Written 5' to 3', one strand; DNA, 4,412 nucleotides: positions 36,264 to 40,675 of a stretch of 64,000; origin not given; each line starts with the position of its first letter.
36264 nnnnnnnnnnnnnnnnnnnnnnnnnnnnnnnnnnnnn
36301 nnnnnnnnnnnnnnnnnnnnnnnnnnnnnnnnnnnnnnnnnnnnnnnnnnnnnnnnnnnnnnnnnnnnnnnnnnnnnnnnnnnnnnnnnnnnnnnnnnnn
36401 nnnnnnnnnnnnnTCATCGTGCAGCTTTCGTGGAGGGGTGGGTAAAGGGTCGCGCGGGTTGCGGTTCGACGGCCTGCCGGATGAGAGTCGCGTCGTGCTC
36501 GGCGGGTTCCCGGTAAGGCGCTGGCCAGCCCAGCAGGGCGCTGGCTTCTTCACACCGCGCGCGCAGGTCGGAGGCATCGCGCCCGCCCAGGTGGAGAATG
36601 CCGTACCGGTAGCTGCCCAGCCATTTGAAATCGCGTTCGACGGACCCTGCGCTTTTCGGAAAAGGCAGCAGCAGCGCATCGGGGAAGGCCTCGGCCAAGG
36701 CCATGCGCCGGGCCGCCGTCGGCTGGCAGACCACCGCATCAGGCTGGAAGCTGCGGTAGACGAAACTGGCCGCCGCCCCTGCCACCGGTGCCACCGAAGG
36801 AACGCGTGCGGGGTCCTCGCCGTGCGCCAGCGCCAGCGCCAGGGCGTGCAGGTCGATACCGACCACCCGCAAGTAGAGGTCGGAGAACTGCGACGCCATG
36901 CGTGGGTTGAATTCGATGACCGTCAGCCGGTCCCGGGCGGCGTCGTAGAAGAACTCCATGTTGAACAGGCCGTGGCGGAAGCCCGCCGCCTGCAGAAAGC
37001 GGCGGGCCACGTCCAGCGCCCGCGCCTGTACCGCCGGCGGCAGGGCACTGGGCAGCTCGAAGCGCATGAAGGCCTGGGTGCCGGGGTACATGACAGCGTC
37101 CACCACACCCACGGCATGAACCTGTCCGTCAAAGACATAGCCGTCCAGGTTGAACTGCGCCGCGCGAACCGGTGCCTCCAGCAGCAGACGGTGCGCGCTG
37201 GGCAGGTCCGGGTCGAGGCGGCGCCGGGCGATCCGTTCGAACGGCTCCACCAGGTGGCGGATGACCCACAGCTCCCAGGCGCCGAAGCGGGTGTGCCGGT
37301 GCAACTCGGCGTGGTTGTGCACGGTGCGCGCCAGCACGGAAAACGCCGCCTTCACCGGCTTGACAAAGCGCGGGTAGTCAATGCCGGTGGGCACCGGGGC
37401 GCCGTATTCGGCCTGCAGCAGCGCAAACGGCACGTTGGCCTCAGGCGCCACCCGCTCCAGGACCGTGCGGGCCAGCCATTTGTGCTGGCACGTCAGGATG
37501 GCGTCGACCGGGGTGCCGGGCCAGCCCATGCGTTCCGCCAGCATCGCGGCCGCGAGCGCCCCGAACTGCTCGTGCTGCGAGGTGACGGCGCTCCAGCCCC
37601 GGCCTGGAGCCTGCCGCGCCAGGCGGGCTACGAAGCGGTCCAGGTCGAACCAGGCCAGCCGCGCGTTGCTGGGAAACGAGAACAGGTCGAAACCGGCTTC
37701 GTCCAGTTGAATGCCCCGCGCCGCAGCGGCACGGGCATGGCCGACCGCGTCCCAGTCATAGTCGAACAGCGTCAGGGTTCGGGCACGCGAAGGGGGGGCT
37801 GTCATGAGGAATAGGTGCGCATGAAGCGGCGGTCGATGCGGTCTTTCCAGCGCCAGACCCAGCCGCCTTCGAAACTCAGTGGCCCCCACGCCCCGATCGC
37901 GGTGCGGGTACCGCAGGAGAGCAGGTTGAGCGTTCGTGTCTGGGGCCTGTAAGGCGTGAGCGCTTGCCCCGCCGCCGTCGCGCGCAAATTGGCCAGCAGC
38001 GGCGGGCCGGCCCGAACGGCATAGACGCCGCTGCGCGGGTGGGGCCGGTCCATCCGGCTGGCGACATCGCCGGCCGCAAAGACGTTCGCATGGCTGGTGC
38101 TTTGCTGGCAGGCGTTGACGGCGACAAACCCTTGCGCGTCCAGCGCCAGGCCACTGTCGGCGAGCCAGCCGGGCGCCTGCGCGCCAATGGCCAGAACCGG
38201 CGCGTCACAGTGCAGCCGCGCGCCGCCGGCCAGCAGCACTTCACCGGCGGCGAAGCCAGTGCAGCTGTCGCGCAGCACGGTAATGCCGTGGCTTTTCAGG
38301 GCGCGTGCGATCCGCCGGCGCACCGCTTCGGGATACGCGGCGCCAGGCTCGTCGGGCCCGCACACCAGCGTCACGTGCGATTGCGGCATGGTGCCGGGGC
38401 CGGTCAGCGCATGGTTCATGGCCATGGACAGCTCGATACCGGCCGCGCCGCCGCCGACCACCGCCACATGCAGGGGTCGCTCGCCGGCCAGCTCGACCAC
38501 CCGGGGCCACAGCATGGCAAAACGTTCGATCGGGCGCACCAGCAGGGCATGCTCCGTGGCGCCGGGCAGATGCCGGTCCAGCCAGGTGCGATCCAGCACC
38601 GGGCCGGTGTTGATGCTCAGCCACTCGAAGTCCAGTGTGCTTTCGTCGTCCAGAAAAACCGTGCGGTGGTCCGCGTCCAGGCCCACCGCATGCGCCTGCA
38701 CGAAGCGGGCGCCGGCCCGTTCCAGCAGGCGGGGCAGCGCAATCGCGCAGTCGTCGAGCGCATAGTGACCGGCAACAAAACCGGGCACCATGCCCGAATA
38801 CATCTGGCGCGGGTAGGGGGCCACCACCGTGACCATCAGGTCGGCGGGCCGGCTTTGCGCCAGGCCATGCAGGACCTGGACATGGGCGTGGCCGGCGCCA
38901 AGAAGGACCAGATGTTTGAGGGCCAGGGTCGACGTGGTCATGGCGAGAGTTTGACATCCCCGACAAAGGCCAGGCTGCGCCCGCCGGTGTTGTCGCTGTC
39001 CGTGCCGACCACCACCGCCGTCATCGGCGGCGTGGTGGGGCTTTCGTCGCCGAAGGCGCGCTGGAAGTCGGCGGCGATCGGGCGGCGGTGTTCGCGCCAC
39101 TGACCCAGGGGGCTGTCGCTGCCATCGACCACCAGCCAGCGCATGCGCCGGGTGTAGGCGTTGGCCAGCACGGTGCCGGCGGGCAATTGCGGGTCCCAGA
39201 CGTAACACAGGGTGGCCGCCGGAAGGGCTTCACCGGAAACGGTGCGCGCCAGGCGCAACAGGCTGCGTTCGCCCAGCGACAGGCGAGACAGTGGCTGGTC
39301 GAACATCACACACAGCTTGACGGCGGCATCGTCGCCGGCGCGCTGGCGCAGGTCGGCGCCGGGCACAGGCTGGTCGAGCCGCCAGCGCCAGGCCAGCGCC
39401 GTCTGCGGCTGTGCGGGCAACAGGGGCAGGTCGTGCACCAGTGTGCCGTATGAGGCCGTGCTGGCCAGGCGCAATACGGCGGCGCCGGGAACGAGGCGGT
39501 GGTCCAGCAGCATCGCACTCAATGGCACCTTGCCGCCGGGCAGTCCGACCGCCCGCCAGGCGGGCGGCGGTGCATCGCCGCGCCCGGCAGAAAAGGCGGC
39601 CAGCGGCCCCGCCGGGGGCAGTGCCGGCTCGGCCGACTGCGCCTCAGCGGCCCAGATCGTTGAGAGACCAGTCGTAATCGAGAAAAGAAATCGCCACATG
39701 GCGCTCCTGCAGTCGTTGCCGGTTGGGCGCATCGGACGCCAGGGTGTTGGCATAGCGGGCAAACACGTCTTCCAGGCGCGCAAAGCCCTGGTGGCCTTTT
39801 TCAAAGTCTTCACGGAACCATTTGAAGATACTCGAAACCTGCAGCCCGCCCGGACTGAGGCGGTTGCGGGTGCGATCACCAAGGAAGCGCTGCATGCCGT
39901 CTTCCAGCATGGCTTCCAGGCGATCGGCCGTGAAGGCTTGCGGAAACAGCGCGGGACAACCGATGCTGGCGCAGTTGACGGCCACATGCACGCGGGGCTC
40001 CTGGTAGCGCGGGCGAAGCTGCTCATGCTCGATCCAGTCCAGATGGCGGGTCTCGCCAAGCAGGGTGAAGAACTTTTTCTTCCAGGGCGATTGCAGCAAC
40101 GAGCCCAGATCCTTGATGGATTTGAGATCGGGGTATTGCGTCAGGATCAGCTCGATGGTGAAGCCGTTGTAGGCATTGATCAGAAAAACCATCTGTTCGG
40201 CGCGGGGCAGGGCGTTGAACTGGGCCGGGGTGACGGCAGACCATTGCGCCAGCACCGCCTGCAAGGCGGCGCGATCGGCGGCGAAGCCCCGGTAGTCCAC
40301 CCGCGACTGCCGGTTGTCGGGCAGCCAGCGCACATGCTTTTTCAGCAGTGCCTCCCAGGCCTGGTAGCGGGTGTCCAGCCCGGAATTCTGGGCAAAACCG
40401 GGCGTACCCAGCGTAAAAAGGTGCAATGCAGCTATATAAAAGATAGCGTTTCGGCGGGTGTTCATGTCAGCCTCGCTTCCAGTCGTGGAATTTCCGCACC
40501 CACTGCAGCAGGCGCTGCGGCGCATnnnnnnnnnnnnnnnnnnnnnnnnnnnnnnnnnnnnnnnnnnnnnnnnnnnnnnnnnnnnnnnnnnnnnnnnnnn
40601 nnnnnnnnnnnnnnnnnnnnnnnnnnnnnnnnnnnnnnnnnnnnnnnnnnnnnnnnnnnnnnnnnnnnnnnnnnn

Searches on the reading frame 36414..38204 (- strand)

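Call 30: search_protein_families(library=ncbifam, proteins=[window:36414-38204:-], max_evalue=1e-10)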
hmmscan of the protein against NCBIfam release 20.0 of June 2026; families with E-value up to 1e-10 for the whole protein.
window:36414-38204:- (596 aa): 1 family
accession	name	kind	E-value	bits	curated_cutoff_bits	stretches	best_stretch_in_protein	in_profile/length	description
NF002563.0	PRK02186.1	subfamily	2.7e-14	52.4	625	1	203-470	70-312/890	argininosuccinate lyase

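Call 35: search_protein_families(library=pfam, proteins=[window:36414-37889:-], max_evalue=0.001)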
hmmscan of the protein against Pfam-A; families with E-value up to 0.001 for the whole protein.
window:36414-37889:- (491 aa): 1 family
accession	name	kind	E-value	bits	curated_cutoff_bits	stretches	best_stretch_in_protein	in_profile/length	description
PF13535.11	ATP-grasp_4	-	3.5e-05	23.9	27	1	171-333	2-155/160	ATP-grasp domain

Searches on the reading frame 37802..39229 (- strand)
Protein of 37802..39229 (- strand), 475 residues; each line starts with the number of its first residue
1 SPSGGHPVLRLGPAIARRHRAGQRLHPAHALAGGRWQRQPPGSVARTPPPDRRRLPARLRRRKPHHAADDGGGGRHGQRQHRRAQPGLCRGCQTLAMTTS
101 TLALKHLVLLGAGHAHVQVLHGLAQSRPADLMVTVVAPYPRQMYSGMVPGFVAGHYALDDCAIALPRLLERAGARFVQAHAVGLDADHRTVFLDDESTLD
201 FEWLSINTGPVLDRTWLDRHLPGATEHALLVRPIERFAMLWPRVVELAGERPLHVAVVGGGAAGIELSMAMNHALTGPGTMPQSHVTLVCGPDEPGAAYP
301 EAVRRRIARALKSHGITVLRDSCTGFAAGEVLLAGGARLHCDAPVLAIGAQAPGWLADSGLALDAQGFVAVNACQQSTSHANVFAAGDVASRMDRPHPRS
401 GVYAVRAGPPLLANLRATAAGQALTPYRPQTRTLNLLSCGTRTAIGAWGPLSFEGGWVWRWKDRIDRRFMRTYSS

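Call 30: search_protein_families(library=ncbifam, proteins=[window:37802-39229:-], max_evalue=1e-10)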
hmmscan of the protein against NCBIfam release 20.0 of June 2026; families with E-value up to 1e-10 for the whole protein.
window:37802-39229:- (475 aa): 3 families
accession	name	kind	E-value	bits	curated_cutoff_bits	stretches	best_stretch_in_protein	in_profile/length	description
TIGR03169.1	Nterm_to_SelD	hypoth_equivalog_domain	4.9e-106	355.1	310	1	107-473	2-365/365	pyridine nucleotide-disulfide oxidoreductase family protein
TIGR04369.1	fusion_not_SelD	hypoth_equivalog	2.3e-61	207.8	700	1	109-474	1-339/701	oxidoreductase/SelD-related fusion protein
NF042949.2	3PPDioc_HcaD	equivalog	3.9e-11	42.3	450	1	179-394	77-280/386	3-phenylpropionate/cinnamic acid dioxygenase ferredoxin--NAD(+) reductase subunit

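Call 35: search_protein_families(library=pfam, proteins=[window:37802-39208:-], max_evalue=0.001)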
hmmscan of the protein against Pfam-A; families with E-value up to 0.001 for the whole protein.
window:37802-39208:- (468 aa): 2 families
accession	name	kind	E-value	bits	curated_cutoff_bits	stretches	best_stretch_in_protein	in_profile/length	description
PF07992.20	Pyr_redox_2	-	8.7e-26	91.4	26.1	1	99-400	2-290/291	Pyridine nucleotide-disulphide oxidoreductase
PF00070.33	Pyr_redox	-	2.9e-05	24.9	22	1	247-313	1-59/82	Pyridine nucleotide-disulphide oxidoreductase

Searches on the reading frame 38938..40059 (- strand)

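Call 35: search_protein_families(library=pfam, proteins=[window:38938-40059:-], max_evalue=0.001)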
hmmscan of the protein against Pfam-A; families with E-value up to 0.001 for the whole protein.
window:38938-40059:- (373 aa): 1 family
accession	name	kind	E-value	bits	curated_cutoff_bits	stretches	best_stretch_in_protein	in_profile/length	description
PF11249.13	DUF3047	-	4.6e-52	176.9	27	1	192-369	24-197/198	Protein of unknown function (DUF3047)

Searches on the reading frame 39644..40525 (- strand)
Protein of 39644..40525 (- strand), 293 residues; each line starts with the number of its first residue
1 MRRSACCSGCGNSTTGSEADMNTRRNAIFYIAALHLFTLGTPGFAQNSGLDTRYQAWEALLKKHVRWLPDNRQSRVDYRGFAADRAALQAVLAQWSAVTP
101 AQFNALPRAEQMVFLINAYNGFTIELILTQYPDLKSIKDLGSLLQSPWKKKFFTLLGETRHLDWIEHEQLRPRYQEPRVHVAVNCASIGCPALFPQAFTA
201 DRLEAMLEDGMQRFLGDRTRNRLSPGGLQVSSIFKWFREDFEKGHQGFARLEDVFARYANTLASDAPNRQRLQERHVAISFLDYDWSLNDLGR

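Call 35: search_protein_families(library=pfam, proteins=[window:39644-40525:-], max_evalue=0.001)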
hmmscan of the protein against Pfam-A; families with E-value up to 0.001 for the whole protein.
window:39644-40525:- (293 aa): 1 family
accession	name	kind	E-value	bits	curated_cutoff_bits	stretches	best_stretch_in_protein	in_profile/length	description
PF04784.19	DUF547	-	2.4e-21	76.4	27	1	105-215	3-125/125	Protein of unknown function, DUF547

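Call 49: search_protein_families(library=ncbifam, proteins=[window:39644-40525:-], max_evalue=0.000001)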
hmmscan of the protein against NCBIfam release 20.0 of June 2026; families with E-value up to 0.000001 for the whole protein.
window:39644-40525:- (293 aa): 0 families
